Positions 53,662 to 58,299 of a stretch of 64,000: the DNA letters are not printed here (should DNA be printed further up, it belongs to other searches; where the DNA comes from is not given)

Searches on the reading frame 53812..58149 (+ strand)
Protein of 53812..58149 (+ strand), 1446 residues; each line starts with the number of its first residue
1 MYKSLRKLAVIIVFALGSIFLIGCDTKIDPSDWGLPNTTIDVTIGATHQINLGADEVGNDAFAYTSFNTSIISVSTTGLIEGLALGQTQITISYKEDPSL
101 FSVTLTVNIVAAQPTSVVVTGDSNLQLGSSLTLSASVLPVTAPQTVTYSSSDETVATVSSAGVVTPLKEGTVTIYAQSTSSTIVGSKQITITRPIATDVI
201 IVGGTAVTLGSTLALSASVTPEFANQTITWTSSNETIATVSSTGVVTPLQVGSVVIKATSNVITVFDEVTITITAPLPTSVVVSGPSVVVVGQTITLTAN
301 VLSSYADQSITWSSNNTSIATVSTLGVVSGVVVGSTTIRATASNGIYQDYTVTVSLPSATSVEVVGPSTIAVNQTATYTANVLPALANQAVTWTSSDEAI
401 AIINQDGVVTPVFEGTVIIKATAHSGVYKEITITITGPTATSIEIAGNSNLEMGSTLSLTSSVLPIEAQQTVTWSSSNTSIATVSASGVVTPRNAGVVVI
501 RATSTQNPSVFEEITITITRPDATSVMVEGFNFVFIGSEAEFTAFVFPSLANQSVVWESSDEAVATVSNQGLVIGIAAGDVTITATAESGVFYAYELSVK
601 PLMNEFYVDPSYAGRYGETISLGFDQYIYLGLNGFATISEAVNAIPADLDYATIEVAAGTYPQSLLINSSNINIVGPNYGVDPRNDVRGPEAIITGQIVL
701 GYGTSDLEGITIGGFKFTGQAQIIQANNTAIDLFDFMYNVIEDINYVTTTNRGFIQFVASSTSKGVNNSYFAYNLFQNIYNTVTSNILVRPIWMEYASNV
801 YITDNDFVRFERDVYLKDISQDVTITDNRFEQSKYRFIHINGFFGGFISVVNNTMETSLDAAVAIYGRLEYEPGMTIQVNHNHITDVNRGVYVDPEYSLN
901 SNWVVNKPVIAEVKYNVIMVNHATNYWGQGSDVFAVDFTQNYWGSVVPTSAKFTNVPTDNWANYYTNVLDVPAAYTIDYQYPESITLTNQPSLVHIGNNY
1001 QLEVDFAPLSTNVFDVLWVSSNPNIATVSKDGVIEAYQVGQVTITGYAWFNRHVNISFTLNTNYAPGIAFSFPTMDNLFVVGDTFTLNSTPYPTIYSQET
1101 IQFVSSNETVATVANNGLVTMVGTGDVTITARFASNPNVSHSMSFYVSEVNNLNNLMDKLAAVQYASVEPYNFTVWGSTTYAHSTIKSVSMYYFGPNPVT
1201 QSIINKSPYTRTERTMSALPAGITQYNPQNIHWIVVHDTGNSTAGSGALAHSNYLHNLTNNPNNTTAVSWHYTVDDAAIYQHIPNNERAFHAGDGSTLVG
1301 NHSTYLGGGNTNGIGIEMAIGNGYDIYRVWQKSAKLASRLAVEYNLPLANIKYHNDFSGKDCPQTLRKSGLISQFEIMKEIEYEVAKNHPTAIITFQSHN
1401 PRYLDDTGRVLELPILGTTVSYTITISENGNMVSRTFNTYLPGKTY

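Call 69: search_protein_families(library=pfam, proteins=[window:53812-58149:+], max_evalue=0.00001)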
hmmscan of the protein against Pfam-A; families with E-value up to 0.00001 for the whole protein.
window:53812-58149:+ (1446 aa): 3 families
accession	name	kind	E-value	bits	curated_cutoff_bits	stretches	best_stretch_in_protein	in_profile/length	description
PF02368.24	Big_2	-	1e-77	256.6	22.8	8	540-592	20-73/79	Bacterial Ig-like domain (group 2)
PF01510.30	Amidase_2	-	1.5e-18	67.8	26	1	1229-1364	3-130/131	N-acetylmuramoyl-L-alanine amidase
PF22359.2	Big-like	-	1.3e-07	32.2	27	0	145-177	2-34/48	Bacterial Ig-like domain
